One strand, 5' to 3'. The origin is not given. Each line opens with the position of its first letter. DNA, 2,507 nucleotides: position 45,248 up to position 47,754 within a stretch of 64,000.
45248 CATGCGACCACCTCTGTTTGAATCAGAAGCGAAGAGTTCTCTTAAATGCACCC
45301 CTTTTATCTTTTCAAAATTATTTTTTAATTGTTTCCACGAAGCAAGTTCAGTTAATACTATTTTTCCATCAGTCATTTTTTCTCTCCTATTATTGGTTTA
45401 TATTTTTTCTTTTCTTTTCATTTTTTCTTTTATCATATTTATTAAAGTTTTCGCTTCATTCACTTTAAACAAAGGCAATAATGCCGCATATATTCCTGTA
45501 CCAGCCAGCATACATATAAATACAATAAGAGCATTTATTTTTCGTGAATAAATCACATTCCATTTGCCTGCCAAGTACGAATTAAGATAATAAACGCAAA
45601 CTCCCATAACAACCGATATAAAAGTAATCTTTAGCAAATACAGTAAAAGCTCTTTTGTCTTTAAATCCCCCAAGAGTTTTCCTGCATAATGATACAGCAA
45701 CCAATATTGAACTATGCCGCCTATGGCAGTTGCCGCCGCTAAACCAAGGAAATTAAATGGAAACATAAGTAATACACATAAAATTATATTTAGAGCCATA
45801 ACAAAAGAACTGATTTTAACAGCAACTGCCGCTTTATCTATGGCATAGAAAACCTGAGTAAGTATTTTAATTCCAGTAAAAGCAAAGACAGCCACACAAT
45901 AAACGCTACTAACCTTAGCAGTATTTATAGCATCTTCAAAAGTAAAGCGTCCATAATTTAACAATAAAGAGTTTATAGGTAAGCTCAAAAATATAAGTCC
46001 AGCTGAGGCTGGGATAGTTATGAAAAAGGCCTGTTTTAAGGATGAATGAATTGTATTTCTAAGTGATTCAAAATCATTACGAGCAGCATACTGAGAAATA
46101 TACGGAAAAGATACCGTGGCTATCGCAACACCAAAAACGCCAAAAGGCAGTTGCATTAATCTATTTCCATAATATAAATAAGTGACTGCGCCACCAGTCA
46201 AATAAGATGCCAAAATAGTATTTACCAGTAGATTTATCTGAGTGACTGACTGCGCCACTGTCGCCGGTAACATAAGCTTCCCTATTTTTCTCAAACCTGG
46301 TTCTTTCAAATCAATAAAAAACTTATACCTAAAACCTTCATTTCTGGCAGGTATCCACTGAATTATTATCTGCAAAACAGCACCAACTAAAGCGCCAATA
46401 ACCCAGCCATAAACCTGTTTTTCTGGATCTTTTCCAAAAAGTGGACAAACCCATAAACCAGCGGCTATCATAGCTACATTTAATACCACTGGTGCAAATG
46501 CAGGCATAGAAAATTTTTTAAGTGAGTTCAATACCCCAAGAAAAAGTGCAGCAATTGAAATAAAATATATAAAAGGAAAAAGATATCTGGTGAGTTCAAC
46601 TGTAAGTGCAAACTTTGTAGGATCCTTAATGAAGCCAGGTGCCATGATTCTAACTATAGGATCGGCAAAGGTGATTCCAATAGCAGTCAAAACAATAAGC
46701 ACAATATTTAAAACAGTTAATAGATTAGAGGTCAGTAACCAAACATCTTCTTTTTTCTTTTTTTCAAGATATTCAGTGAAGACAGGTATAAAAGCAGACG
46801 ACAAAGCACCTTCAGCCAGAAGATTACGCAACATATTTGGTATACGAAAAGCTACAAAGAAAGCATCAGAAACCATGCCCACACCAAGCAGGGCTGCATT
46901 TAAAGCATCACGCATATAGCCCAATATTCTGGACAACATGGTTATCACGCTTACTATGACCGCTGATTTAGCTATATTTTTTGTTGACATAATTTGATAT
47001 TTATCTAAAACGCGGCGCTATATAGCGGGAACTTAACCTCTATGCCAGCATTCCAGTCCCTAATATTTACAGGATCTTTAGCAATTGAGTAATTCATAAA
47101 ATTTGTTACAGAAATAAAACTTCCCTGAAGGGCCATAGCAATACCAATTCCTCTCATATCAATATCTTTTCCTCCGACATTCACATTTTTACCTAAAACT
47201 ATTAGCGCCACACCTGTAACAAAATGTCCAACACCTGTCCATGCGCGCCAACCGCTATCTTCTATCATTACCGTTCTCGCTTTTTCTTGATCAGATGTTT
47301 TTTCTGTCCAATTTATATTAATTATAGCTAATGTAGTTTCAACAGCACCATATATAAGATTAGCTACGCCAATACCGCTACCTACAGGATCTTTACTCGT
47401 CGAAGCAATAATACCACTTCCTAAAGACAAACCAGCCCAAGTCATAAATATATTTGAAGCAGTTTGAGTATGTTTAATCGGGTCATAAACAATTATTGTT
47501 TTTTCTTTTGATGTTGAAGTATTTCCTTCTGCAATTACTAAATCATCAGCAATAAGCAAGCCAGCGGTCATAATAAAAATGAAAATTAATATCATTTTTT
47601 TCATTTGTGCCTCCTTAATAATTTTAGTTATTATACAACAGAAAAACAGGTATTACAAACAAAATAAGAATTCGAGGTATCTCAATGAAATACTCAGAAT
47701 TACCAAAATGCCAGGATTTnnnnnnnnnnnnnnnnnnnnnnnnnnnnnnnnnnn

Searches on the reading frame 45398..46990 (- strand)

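Call 31: search_protein_families(library=pfam, proteins=[window:45398-46990:-], max_evalue=0.001)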
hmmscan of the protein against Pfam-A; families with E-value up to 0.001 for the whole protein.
window:45398-46990:- (530 aa): 2 families
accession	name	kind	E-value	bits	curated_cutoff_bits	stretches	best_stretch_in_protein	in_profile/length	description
PF03023.19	MurJ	-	3.2e-120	402.3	27.4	1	32-481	2-444/451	Lipid II flippase MurJ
PF01554.23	MatE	-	2.2e-06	27.9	24.9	1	62-172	47-153/161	MatE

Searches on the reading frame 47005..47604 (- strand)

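Call 31: search_protein_families(library=pfam, proteins=[window:47005-47604:-], max_evalue=0.001)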
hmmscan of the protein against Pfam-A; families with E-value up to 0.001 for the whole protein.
window:47005-47604:- (199 aa): 1 family
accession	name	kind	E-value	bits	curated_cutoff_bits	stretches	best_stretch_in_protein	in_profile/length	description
PF22503.1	DUF6992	-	1.1e-05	26.1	27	1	54-166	3-119/122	Family of unknown function (DUF6992)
